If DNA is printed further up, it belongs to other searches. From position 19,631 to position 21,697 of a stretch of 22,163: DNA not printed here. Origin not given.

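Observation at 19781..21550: Intronless RING-less B-box/coiled-coil/NHL gene immediately beside a young retrotransposon and satellite relics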

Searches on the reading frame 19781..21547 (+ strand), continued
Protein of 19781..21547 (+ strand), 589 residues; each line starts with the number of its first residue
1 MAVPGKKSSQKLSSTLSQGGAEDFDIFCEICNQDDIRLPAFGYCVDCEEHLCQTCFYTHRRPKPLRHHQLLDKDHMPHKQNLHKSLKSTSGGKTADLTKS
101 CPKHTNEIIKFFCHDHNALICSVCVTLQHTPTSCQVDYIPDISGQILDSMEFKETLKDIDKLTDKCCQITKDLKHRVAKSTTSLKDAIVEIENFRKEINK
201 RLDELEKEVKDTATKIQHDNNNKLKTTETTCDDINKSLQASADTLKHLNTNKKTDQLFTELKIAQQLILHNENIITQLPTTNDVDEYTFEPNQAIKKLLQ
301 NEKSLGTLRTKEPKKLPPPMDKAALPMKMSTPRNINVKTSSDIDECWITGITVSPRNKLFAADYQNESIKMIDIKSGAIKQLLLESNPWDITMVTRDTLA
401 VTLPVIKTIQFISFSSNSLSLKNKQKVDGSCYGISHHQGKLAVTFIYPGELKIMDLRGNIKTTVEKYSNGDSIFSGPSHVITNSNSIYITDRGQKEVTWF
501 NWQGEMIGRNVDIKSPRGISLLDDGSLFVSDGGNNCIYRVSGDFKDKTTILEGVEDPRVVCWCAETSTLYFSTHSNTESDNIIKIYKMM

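Call 57: find_homologous_proteins(query=A3, max_evalue=1e-10)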
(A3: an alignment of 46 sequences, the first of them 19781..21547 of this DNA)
Query A3 (46 sequences) (589 aa, profile of the alignment): 153 proteins with E <= 1e-10 among 8000 candidates; the best 120 are listed.
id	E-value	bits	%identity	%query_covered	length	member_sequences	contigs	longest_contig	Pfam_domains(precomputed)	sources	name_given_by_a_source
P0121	0.0e+0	1669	44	100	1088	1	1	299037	PF01436.28,PF08450.19,PF00643.30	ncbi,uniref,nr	ncbi:uncharacterized protein LOC132731221 [Ruditapes philippinarum]|uniref:uncharacterized protein L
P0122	0.0e+0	1402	41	100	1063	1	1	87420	PF01436.28,PF00643.30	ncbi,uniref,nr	ncbi:uncharacterized protein LOC132757390 [Ruditapes philippinarum]|uniref:uncharacterized protein L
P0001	0.0e+0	1014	86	100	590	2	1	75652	PF01436.28,PF00643.30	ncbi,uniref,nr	ncbi:transcription intermediary factor 1-alpha-like [Ruditapes philippinarum]|uniref:transcription i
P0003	2.0e-293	992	82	100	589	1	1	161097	PF22586.2,PF01436.28,PF00643.30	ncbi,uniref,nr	ncbi:uncharacterized protein LOC132747906 [Ruditapes philippinarum]|uniref:uncharacterized protein L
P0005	1.5e-292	989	82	100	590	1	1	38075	PF22586.2,PF01436.28,PF00643.30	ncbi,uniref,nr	ncbi:E3 ubiquitin-protein ligase TRIM71-like [Ruditapes philippinarum]|uniref:E3 ubiquitin-protein l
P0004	2.1e-292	989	83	100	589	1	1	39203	PF22586.2,PF01436.28,PF00643.30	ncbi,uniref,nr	ncbi:uncharacterized protein LOC132723241 [Ruditapes philippinarum]|uniref:uncharacterized protein L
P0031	6.8e-291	984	59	100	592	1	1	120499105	PF01436.28,PF00643.30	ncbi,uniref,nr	ncbi:transcription intermediary factor 1-alpha-like [Mercenaria mercenaria]|uniref:transcription int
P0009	9.2e-290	980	80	100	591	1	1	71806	PF01436.28,PF00643.30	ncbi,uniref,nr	ncbi:uncharacterized protein LOC132753644 [Ruditapes philippinarum]|uniref:uncharacterized protein L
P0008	4.4e-288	975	80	100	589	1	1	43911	PF22586.2,PF01436.28,PF00643.30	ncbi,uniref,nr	ncbi:E3 ubiquitin-protein ligase TRIM71-like [Ruditapes philippinarum]|uniref:E3 ubiquitin-protein l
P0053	6.7e-288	974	48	100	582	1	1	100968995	PF00643.30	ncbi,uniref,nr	ncbi:uncharacterized protein LOC123551297 [Mercenaria mercenaria]|uniref:uncharacterized protein LOC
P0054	8.3e-288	974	48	100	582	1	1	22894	PF00643.30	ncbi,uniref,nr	ncbi:E3 ubiquitin-protein ligase TRIM71-like [Mercenaria mercenaria]|uniref:E3 ubiquitin-protein lig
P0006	9.0e-288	974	81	100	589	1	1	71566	PF01436.28,PF00643.30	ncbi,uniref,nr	ncbi:uncharacterized protein LOC132737605 [Ruditapes philippinarum]|uniref:uncharacterized protein L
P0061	2.7e-287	972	47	100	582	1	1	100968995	PF01436.28,PF00643.30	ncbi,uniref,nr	ncbi:uncharacterized protein LOC123551332 [Mercenaria mercenaria]|uniref:uncharacterized protein LOC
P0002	3.9e-287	972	83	100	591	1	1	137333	PF22586.2,PF01436.28,PF00643.30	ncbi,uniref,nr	ncbi:uncharacterized protein LOC132727503 [Ruditapes philippinarum]|uniref:uncharacterized protein L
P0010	1.1e-286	970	79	100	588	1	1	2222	PF01436.28,PF00643.30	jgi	jgi:tetrahydromethanopterin S-methyltransferase subunit G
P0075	1.2e-286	970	46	100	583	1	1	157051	PF00643.30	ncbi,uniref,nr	ncbi:uncharacterized protein LOC132727043 [Ruditapes philippinarum]|uniref:uncharacterized protein L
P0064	1.3e-286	970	46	100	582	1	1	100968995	PF00643.30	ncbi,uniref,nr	ncbi:uncharacterized protein LOC123553305 [Mercenaria mercenaria]|uniref:uncharacterized protein LOC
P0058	4.0e-286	968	46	100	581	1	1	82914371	PF04513.18,PF01436.28,PF00643.30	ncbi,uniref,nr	ncbi:uncharacterized protein LOC123559632 [Mercenaria mercenaria]|uniref:uncharacterized protein LOC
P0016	5.8e-286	968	71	100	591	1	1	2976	PF22586.2,PF01436.28,PF00643.30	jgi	jgi:tetrahydromethanopterin S-methyltransferase subunit G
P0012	6.4e-286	968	76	100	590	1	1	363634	PF01436.28,PF00643.30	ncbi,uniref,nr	ncbi:E3 ubiquitin-protein ligase TRIM71-like [Ruditapes philippinarum]|uniref:E3 ubiquitin-protein l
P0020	1.2e-285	967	70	100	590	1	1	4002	PF22586.2,PF01436.28,PF00643.30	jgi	jgi:tetrahydromethanopterin S-methyltransferase subunit G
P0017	1.4e-285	966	71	100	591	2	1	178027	PF01436.28,PF00643.30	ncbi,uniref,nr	ncbi:E3 ubiquitin-protein ligase TRIM71-like [Ruditapes philippinarum]|uniref:E3 ubiquitin-protein l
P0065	7.9e-285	964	47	100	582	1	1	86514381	PF01436.28,PF00643.30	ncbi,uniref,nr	ncbi:uncharacterized protein LOC123566449 [Mercenaria mercenaria]|uniref:uncharacterized protein LOC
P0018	8.3e-284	961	71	100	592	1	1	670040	PF22586.2,PF00643.30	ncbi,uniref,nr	ncbi:E3 ubiquitin-protein ligase TRIM71-like [Ruditapes philippinarum]|uniref:E3 ubiquitin-protein l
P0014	1.5e-283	960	72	100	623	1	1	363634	PF01436.28,PF00643.30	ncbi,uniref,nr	ncbi:E3 ubiquitin-protein ligase TRIM71-like [Ruditapes philippinarum]|uniref:E3 ubiquitin-protein l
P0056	9.4e-283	957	47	100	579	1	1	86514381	PF01436.28,PF00643.30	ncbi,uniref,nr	ncbi:uncharacterized protein LOC123566614 [Mercenaria mercenaria]|uniref:uncharacterized protein LOC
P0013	2.7e-282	956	76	100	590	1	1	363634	PF01436.28,PF00643.30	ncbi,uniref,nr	ncbi:E3 ubiquitin-protein ligase TRIM71-like [Ruditapes philippinarum]|uniref:E3 ubiquitin-protein l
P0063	4.1e-282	955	46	100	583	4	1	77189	PF00643.30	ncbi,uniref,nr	ncbi:uncharacterized protein LOC132721695 [Ruditapes philippinarum]|uniref:uncharacterized protein L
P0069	5.5e-280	948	46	100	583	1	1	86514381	PF00643.30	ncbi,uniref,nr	ncbi:uncharacterized protein LOC123566453 [Mercenaria mercenaria]|uniref:uncharacterized protein LOC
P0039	7.5e-280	948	57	100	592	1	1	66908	PF22586.2,PF00643.30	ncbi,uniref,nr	ncbi:transcription intermediary factor 1-alpha-like [Mercenaria mercenaria]|uniref:transcription int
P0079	1.1e-279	947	45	100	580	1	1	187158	PF00643.30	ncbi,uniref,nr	ncbi:uncharacterized protein LOC132751390 isoform X2 [Ruditapes philippinarum]|uniref:uncharacterize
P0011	3.1e-279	945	78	99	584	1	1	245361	PF01436.28,PF00643.30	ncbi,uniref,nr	ncbi:uncharacterized protein LOC132759508 [Ruditapes philippinarum]|uniref:uncharacterized protein L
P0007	3.9e-279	945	81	100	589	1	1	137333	PF00643.30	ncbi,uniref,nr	ncbi:uncharacterized protein LOC132727497 [Ruditapes philippinarum]|uniref:uncharacterized protein L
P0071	3.9e-278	942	46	100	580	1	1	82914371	PF00643.30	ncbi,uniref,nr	ncbi:E3 ubiquitin-protein ligase TRIM33-like [Mercenaria mercenaria]|uniref:E3 ubiquitin-protein lig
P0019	5.4e-278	941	71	100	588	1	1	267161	PF22586.2,PF00643.30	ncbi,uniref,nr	ncbi:E3 ubiquitin-protein ligase TRIM71-like [Ruditapes philippinarum]|uniref:E3 ubiquitin-protein l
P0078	3.2e-277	939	46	100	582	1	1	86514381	PF00643.30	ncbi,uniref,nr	ncbi:uncharacterized protein LOC123551296 [Mercenaria mercenaria]|uniref:uncharacterized protein LOC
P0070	2.3e-276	936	47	100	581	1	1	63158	PF00643.30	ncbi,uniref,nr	ncbi:uncharacterized protein LOC123565791 [Mercenaria mercenaria]|uniref:uncharacterized protein LOC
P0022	3.9e-275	932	71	100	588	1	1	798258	PF22586.2,PF01436.28,PF00643.30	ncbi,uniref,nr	ncbi:E3 ubiquitin-protein ligase TRIM71-like isoform X2 [Ruditapes philippinarum]|uniref:E3 ubiquiti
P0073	8.9e-275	931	46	100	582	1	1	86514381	PF04513.18,PF00643.30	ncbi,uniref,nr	ncbi:uncharacterized protein LOC123547125 [Mercenaria mercenaria]|uniref:uncharacterized protein LOC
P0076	1.0e-274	931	45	100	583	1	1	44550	PF00643.30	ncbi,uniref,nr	ncbi:uncharacterized protein LOC132727656 [Ruditapes philippinarum]|uniref:uncharacterized protein L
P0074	1.4e-274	930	46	100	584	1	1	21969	PF00643.30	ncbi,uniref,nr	ncbi:E3 ubiquitin-protein ligase TRIM71-like [Ruditapes philippinarum]|uniref:E3 ubiquitin-protein l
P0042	8.5e-274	928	55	100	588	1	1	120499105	PF22586.2,PF01436.28,PF00643.30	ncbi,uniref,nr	ncbi:E3 ubiquitin-protein ligase TRIM71-like [Mercenaria mercenaria]|uniref:E3 ubiquitin-protein lig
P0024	3.2e-273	926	70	100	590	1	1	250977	PF22586.2,PF01436.28,PF00643.30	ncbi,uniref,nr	ncbi:E3 ubiquitin-protein ligase TRIM71-like [Ruditapes philippinarum]|uniref:E3 ubiquitin-protein l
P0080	3.5e-273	925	46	100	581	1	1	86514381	PF00643.30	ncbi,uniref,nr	ncbi:uncharacterized protein LOC123566626 [Mercenaria mercenaria]|uniref:uncharacterized protein LOC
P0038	3.8e-273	925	57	100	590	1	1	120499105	PF01436.28,PF00643.30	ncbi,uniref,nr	ncbi:E3 ubiquitin-protein ligase TRIM71-like [Mercenaria mercenaria]|uniref:E3 ubiquitin-protein lig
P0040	4.0e-273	925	56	100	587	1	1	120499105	PF01436.28,PF00643.30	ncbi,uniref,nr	ncbi:E3 ubiquitin-protein ligase TRIM71-like [Mercenaria mercenaria]|uniref:E3 ubiquitin-protein lig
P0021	5.1e-273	925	70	100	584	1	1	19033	PF22586.2,PF01436.28,PF00643.30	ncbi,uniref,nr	ncbi:E3 ubiquitin-protein ligase TRIM71-like [Ruditapes philippinarum]|uniref:E3 ubiquitin-protein l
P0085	9.1e-272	921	44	100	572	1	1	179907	PF00643.30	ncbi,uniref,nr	ncbi:uncharacterized protein LOC132734678 [Ruditapes philippinarum]|uniref:uncharacterized protein L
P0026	1.0e-270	917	67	100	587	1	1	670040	PF00643.30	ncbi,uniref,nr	ncbi:E3 ubiquitin-protein ligase TRIM71-like [Ruditapes philippinarum]|uniref:E3 ubiquitin-protein l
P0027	4.5e-270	915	68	100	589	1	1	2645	PF01436.28,PF00643.30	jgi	jgi:hypothetical protein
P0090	9.5e-270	914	44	100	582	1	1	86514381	PF01436.28,PF00643.30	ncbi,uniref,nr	ncbi:E3 ubiquitin-protein ligase TRIM71-like [Mercenaria mercenaria]|uniref:E3 ubiquitin-protein lig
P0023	3.0e-269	913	69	100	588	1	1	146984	PF01436.28,PF00643.30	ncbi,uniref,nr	ncbi:E3 ubiquitin-protein ligase TRIM71-like [Ruditapes philippinarum]|uniref:E3 ubiquitin-protein l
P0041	3.1e-269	912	54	100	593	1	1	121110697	PF01436.28,PF00643.30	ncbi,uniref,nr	ncbi:E3 ubiquitin-protein ligase TRIM71-like [Mercenaria mercenaria]|uniref:E3 ubiquitin-protein lig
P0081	5.7e-269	912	46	100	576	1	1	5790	PF00643.30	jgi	jgi:hypothetical protein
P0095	1.6e-267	907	43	100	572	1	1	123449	PF00643.30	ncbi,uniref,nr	ncbi:uncharacterized protein LOC132714512 [Ruditapes philippinarum]|uniref:uncharacterized protein L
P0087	2.1e-267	906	44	100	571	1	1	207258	PF00643.30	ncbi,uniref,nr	ncbi:uncharacterized protein LOC132718267 [Ruditapes philippinarum]|uniref:uncharacterized protein L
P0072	2.8e-267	906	45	100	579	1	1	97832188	PF00643.30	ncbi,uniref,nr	ncbi:uncharacterized protein LOC128557262 [Mercenaria mercenaria]|uniref:uncharacterized protein LOC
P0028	1.6e-266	903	66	100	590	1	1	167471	PF01436.28,PF00643.30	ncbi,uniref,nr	ncbi:E3 ubiquitin-protein ligase TRIM71-like [Ruditapes philippinarum]|uniref:E3 ubiquitin-protein l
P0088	2.1e-266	903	45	97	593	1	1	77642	PF00643.30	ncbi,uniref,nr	ncbi:E3 ubiquitin-protein ligase TRIM33-like [Ruditapes philippinarum]|uniref:E3 ubiquitin-protein l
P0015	2.5e-265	900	74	100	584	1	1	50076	PF01436.28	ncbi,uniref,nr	ncbi:uncharacterized protein LOC132741254 [Ruditapes philippinarum]|uniref:uncharacterized protein L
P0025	3.9e-265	899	68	100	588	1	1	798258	PF22586.2,PF01436.28,PF00643.30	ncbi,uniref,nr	ncbi:E3 ubiquitin-protein ligase TRIM71-like isoform X1 [Ruditapes philippinarum]|uniref:E3 ubiquiti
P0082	5.9e-264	895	44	100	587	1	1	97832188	PF22586.2,PF01436.28,PF00643.30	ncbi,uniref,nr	ncbi:E3 ubiquitin-protein ligase TRIM71-like [Mercenaria mercenaria]|uniref:E3 ubiquitin-protein lig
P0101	1.0e-263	894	44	100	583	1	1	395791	PF00643.30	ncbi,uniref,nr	ncbi:uncharacterized protein LOC132723365 [Ruditapes philippinarum]|uniref:uncharacterized protein L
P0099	1.7e-261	887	42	100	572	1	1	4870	PF00643.30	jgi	jgi:hypothetical protein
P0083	2.4e-261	886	46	100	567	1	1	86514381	PF01436.28,PF00643.30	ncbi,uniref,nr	ncbi:E3 ubiquitin-protein ligase TRIM71-like [Mercenaria mercenaria]|uniref:E3 ubiquitin-protein lig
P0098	1.7e-260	884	42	100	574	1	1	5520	PF00643.30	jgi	jgi:hypothetical protein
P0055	1.9e-260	883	46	100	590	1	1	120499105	PF00643.30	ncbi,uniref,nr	ncbi:uncharacterized protein LOC123564826 [Mercenaria mercenaria]|uniref:uncharacterized protein LOC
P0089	3.4e-260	883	45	100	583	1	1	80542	PF00643.30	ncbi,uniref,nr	ncbi:uncharacterized protein LOC132719987 [Ruditapes philippinarum]|uniref:uncharacterized protein L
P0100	5.1e-260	882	44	100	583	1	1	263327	PF00643.30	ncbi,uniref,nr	ncbi:uncharacterized protein LOC132734165 [Ruditapes philippinarum]|uniref:uncharacterized protein L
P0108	2.0e-259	880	42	100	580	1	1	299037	PF01436.28,PF00643.30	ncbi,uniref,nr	ncbi:uncharacterized protein LOC132731217 [Ruditapes philippinarum]|uniref:uncharacterized protein L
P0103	8.5e-259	878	43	100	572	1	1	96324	PF00643.30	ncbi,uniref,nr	ncbi:uncharacterized protein LOC132717103 [Ruditapes philippinarum]|uniref:uncharacterized protein L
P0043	2.7e-258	876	54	100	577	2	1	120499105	PF04513.18,PF22586.2,PF01436.28,PF00643.30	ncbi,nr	ncbi:E3 ubiquitin-protein ligase TRIM71-like isoform X2 [Mercenaria mercenaria]|nr:E3 ubiquitin-prot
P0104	2.1e-257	873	44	96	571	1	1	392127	PF00643.30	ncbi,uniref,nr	ncbi:uncharacterized protein LOC132754832 [Ruditapes philippinarum]|uniref:uncharacterized protein L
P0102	2.5e-257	873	43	100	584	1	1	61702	PF00643.30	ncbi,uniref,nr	ncbi:uncharacterized protein LOC128552632 [Mercenaria mercenaria]|uniref:uncharacterized protein LOC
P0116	2.4e-255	867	40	100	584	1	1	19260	PF22586.2,PF00643.30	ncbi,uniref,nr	ncbi:uncharacterized protein LOC132741667 [Ruditapes philippinarum]|uniref:uncharacterized protein L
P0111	1.2e-254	864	41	100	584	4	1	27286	PF00643.30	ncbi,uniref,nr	ncbi:uncharacterized protein LOC132740409 [Ruditapes philippinarum]|uniref:uncharacterized protein L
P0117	1.8e-254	864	41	100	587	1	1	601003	PF00643.30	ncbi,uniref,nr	ncbi:uncharacterized protein LOC132727072 [Ruditapes philippinarum]|uniref:uncharacterized protein L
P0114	4.0e-254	863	43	100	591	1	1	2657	PF22586.2,PF00643.30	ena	-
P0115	8.8e-254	861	44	94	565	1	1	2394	PF06009.20,PF22586.2,PF00643.30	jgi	jgi:uncharacterized coiled-coil protein SlyX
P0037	4.9e-252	856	57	99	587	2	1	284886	PF01436.28,PF00643.30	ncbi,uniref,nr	ncbi:E3 ubiquitin-protein ligase TRIM71-like [Ruditapes philippinarum]|uniref:E3 ubiquitin-protein l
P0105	5.1e-251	852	44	96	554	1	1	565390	PF00643.30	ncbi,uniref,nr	ncbi:uncharacterized protein LOC132721544 [Ruditapes philippinarum]|uniref:uncharacterized protein L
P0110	1.4e-250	851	41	98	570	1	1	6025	PF00643.30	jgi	jgi:hypothetical protein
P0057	4.6e-250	849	47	100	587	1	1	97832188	PF01436.28,PF00643.30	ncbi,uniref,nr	ncbi:E3 ubiquitin-protein ligase TRIM71-like [Mercenaria mercenaria]|uniref:E3 ubiquitin-protein lig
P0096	6.4e-249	845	44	100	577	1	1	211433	PF00643.30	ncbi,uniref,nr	ncbi:uncharacterized protein LOC132733632 [Ruditapes philippinarum]|uniref:uncharacterized protein L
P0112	2.2e-247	840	41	100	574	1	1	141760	PF00643.30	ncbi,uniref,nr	ncbi:uncharacterized protein LOC132745776 [Ruditapes philippinarum]|uniref:uncharacterized protein L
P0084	3.5e-246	836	45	100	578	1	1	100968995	PF01436.28,PF00643.30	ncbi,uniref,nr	ncbi:uncharacterized protein LOC128556349 [Mercenaria mercenaria]|uniref:uncharacterized protein LOC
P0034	1.8e-244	831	60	98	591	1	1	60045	PF00643.30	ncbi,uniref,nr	ncbi:E3 ubiquitin-protein ligase TRIM71-like [Ruditapes philippinarum]|uniref:E3 ubiquitin-protein l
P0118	1.1e-243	828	41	99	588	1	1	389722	PF00643.30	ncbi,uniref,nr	ncbi:uncharacterized protein LOC132751009 [Ruditapes philippinarum]|uniref:uncharacterized protein L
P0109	2.1e-242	824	45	90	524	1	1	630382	PF01436.28,PF00643.30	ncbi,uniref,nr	ncbi:uncharacterized protein LOC132718167 [Ruditapes philippinarum]|uniref:uncharacterized protein L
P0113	2.3e-240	817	43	96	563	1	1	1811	PF00643.30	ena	-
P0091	4.9e-240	816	42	100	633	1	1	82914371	PF01436.28,PF00643.30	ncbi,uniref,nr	ncbi:uncharacterized protein LOC123560085 [Mercenaria mercenaria]|uniref:uncharacterized protein LOC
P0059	1.2e-239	815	47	100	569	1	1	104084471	PF00643.30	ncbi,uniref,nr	ncbi:E3 ubiquitin-protein ligase TRIM71-like [Mercenaria mercenaria]|uniref:E3 ubiquitin-protein lig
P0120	1.6e-238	811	41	95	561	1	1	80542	PF00643.30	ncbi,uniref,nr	ncbi:uncharacterized protein LOC132719988 [Ruditapes philippinarum]|uniref:uncharacterized protein L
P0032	7.3e-230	782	69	87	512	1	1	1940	PF00643.30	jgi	jgi:tetrahydromethanopterin S-methyltransferase subunit G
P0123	1.9e-224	765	39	100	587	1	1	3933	PF00643.30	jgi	jgi:hypothetical protein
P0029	2.5e-223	761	73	87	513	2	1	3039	PF01436.28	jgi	jgi:hypothetical protein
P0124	6.2e-222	756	39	100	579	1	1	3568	PF00643.30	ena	-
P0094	7.3e-222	756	40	100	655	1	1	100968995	PF22586.2,PF00643.30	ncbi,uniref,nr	ncbi:E3 ubiquitin-protein ligase TRIM71-like [Mercenaria mercenaria]|uniref:E3 ubiquitin-protein lig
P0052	9.5e-222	756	58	81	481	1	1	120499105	PF04513.18,PF00643.30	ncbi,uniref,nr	ncbi:transcription intermediary factor 1-alpha-like [Mercenaria mercenaria]|uniref:transcription int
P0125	2.3e-220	751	46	80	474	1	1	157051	PF00643.30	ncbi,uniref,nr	ncbi:E3 ubiquitin-protein ligase TRIM71-like [Ruditapes philippinarum]|uniref:E3 ubiquitin-protein l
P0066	6.3e-211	720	52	87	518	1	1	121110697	PF00643.30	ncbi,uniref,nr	ncbi:uncharacterized protein LOC128557679 [Mercenaria mercenaria]|uniref:uncharacterized protein LOC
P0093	1.5e-209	715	48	92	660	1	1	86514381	PF01436.28,PF00643.30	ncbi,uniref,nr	ncbi:uncharacterized protein LOC123565997 [Mercenaria mercenaria]|uniref:uncharacterized protein LOC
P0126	4.2e-208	711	43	85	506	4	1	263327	PF00643.30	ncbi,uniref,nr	ncbi:uncharacterized protein LOC132734162 [Ruditapes philippinarum]|uniref:uncharacterized protein L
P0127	4.8e-206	704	44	79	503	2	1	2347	PF00643.30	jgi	jgi:hypothetical protein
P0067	2.5e-203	695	58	75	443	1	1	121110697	PF00643.30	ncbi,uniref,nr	ncbi:E3 ubiquitin-protein ligase TRIM71-like [Mercenaria mercenaria]|uniref:E3 ubiquitin-protein lig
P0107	3.3e-201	688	45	88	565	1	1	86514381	PF00643.30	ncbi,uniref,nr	ncbi:uncharacterized protein LOC123565763 [Mercenaria mercenaria]|uniref:uncharacterized protein LOC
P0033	1.5e-199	682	78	77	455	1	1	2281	PF24684.2,PF01436.28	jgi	jgi:hypothetical protein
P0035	8.5e-199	680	76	79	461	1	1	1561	PF01436.28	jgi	jgi:hypothetical protein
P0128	1.5e-198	679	40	86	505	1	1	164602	PF00643.30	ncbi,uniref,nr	ncbi:uncharacterized protein LOC132743608 [Ruditapes philippinarum]|uniref:uncharacterized protein L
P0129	7.8e-197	673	43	82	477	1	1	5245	PF01436.28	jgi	jgi:hypothetical protein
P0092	6.8e-189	647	47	81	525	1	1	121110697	PF22586.2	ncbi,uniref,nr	ncbi:uncharacterized protein LOC123523133 [Mercenaria mercenaria]|uniref:uncharacterized protein LOC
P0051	2.1e-187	642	60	81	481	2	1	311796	PF01436.28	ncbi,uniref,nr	ncbi:uncharacterized protein LOC132740415 [Ruditapes philippinarum]|uniref:uncharacterized protein L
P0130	1.6e-184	633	48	69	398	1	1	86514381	PF22586.2,PF00643.30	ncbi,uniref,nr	ncbi:tripartite motif-containing protein 45-like [Mercenaria mercenaria]|uniref:tripartite motif-con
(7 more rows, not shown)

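Call 72: search_protein_representatives(alignment_id=A3)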
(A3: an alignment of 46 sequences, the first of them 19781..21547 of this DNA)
Query: 46 sequences, 589 profile positions. Proteins with E-value up to 0.001 (for the whole library): 20279; up to 1e-10: 5883; up to 1e-30: 1276. The best 150 are listed.
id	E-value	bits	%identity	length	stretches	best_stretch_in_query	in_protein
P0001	0.0e+00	1013.7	-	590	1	1-589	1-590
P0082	1.9e-264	895.0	-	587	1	4-589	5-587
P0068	2.6e-253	858.2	-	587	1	1-588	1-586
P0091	1.5e-240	816.0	-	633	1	1-588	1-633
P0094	2.3e-222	756.0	-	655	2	1-329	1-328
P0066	2.0e-211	719.9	-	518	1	76-589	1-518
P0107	1.1e-201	687.8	-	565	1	18-552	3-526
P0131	1.3e-183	628.0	-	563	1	7-588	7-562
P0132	8.6e-180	615.4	-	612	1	1-588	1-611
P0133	1.7e-171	588.0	-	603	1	1-588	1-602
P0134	1.5e-168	578.2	-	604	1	25-587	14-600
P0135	4.2e-168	576.8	-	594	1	13-583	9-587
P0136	3.2e-163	560.7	-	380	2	316-589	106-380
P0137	5.9e-163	559.8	-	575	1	1-585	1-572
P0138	9.0e-160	549.3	-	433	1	106-560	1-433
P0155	4.7e-129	447.9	-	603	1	1-588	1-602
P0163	4.6e-114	398.4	-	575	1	1-586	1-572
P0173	6.0e-109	381.5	-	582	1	1-587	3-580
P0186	3.1e-102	359.3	-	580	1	2-589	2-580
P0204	1.1e-95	337.7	-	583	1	1-588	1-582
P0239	2.8e-86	306.6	-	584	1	1-587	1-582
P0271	1.8e-79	284.1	-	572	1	25-588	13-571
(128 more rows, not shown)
